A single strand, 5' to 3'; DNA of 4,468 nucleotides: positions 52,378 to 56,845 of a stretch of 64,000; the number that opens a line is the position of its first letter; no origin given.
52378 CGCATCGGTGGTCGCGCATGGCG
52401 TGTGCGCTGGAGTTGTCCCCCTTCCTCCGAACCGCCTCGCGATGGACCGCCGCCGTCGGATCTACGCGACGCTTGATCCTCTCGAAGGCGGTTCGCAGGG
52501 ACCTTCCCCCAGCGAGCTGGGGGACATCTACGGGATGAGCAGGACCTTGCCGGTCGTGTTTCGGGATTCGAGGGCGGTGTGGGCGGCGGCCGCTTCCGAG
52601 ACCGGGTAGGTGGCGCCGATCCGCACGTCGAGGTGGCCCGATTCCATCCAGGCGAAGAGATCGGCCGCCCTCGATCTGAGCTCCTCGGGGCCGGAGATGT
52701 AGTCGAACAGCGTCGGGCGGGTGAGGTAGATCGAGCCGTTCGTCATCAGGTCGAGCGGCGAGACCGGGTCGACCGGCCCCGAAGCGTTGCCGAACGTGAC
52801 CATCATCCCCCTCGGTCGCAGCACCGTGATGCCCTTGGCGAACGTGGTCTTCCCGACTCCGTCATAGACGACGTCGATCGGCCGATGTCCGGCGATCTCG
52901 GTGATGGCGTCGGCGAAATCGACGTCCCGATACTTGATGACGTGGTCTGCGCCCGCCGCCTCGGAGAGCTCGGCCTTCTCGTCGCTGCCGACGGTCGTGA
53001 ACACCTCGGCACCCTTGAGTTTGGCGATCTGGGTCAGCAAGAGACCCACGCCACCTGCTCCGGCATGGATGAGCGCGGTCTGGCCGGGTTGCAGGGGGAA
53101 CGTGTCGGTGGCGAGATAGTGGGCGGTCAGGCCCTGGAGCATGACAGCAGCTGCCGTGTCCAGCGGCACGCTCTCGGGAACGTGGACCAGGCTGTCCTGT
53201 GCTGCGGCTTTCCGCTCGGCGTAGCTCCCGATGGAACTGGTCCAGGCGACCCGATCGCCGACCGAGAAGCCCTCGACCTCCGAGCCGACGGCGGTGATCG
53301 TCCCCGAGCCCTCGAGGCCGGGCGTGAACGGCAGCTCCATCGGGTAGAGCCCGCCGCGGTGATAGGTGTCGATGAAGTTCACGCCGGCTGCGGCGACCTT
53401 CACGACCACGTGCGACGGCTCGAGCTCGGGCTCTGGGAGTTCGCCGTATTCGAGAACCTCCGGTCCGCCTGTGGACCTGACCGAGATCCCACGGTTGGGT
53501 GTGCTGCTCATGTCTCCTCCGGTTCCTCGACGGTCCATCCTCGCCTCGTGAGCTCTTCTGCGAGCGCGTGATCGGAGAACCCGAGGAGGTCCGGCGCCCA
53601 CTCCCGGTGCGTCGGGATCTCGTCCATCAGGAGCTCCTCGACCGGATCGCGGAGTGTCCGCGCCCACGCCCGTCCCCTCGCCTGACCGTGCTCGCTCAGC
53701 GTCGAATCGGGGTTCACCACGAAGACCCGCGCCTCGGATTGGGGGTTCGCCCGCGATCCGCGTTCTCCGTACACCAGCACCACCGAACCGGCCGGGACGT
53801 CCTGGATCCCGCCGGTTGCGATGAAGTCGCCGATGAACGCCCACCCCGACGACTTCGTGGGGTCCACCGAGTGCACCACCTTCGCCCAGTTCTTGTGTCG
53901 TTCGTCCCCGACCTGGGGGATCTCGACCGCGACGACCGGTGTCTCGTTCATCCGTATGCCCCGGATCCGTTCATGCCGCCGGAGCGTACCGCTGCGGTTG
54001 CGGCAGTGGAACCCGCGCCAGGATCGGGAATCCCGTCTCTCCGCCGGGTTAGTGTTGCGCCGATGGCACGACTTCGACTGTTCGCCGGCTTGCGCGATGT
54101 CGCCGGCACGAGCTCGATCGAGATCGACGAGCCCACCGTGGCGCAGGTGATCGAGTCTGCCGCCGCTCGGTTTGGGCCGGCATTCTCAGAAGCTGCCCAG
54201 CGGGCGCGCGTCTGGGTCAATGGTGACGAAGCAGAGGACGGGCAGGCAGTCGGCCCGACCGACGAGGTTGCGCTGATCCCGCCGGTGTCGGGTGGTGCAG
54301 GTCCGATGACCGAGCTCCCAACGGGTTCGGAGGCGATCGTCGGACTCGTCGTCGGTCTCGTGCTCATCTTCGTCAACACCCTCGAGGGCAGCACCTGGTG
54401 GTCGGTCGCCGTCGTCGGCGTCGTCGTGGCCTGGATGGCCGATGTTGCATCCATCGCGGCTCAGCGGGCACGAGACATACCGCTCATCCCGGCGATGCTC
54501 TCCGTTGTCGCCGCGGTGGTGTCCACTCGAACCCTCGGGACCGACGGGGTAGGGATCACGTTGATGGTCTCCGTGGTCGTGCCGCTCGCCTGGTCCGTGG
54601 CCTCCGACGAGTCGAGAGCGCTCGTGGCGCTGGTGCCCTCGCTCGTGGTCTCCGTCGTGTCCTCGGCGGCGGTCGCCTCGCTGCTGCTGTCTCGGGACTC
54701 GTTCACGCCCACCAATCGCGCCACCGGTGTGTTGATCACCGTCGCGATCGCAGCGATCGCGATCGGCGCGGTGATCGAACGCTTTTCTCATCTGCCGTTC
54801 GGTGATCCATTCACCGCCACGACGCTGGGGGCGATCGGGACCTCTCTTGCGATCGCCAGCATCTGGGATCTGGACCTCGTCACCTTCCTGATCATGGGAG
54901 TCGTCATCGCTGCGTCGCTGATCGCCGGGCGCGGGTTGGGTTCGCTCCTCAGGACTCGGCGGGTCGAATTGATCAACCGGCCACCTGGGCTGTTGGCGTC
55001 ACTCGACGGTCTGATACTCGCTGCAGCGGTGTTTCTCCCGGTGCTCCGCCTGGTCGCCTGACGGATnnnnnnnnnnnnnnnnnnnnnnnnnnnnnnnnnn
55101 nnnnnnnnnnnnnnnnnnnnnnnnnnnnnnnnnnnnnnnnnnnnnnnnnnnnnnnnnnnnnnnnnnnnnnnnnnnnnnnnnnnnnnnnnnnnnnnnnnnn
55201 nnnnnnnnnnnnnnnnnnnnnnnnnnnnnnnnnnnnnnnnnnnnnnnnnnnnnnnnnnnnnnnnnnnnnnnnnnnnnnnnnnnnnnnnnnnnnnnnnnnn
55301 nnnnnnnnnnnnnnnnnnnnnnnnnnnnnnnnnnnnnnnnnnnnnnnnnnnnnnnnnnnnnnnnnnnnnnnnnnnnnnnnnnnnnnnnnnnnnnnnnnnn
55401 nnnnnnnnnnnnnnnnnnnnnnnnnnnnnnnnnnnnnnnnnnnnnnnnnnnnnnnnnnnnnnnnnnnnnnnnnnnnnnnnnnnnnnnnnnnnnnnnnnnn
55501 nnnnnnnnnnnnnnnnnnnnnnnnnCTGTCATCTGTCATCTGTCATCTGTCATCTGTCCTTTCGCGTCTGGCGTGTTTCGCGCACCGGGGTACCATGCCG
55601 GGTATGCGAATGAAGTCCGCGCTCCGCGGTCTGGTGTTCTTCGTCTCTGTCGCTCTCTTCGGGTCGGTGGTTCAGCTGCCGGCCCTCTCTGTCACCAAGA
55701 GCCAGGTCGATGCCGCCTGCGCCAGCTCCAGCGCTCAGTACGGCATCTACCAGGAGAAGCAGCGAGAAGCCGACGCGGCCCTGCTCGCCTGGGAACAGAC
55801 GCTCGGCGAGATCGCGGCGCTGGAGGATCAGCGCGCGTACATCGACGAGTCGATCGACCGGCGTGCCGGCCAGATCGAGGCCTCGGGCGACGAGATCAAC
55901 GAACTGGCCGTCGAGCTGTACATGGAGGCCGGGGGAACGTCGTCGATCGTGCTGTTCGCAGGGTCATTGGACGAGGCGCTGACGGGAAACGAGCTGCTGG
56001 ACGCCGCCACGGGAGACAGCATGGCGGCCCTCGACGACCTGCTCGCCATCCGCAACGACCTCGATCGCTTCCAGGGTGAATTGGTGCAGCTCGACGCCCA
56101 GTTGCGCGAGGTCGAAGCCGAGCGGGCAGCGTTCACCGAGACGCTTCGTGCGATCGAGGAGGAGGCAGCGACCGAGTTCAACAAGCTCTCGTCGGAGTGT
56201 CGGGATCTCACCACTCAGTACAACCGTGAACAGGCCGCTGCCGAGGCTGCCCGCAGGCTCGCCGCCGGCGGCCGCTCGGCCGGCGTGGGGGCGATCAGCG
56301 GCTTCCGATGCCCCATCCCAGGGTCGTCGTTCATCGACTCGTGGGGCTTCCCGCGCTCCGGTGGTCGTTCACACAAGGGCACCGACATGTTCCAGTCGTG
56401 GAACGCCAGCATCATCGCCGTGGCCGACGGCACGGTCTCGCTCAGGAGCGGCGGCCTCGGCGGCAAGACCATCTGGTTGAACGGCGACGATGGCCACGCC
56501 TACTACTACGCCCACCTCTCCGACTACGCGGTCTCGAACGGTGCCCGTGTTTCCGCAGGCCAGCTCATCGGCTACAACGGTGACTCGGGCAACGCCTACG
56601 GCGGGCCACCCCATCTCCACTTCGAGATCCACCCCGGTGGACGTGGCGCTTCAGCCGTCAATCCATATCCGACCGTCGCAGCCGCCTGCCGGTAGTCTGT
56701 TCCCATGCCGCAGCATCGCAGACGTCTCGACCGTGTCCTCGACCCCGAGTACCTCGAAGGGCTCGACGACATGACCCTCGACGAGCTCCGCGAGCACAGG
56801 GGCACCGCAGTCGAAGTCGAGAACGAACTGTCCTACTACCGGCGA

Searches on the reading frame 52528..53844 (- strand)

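Call 30: search_protein_families(library=pfam, proteins=[window:52528-53844:-], max_evalue=0.001)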
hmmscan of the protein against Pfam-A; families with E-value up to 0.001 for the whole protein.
window:52528-53844:- (438 aa): 3 families
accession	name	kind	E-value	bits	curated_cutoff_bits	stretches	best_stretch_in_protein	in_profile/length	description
PF00107.32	ADH_zinc_N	-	8.4e-25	87.6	31.8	1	265-385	1-115/129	Zinc-binding dehydrogenase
PF13602.12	ADH_zinc_N_2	-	3.7e-22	80.1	27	1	298-436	2-134/134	Zinc-binding dehydrogenase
PF08240.17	ADH_N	-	9.3e-16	58.4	23.5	1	143-223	2-103/104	Alcohol dehydrogenase GroES-like domain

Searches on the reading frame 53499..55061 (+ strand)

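Call 30: search_protein_families(library=pfam, proteins=[window:53499-55061:+], max_evalue=0.001)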
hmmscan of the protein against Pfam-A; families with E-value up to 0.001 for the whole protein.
window:53499-55061:+ (520 aa): 1 family
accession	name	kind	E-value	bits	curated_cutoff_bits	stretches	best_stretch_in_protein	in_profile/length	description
PF02597.26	ThiS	-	2.1e-09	38.2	22.5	1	193-266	2-76/76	ThiS family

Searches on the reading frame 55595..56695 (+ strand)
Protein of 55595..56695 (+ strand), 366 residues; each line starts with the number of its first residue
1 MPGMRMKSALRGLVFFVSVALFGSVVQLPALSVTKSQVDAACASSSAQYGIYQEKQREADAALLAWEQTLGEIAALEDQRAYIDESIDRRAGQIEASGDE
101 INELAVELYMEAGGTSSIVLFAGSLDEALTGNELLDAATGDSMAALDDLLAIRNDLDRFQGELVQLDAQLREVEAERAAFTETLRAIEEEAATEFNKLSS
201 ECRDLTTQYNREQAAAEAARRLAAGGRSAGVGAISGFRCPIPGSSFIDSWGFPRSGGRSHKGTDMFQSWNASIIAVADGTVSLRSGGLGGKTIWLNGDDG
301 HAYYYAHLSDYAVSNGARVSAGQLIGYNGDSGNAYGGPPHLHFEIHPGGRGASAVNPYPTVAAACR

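Call 30: search_protein_families(library=pfam, proteins=[window:55595-56695:+], max_evalue=0.001)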
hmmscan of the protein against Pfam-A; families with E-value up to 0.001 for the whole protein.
window:55595-56695:+ (366 aa): 1 family
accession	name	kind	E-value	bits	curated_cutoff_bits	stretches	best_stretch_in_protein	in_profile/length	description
PF01551.29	Peptidase_M23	-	2.8e-21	76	28.7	1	259-350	2-92/96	Peptidase family M23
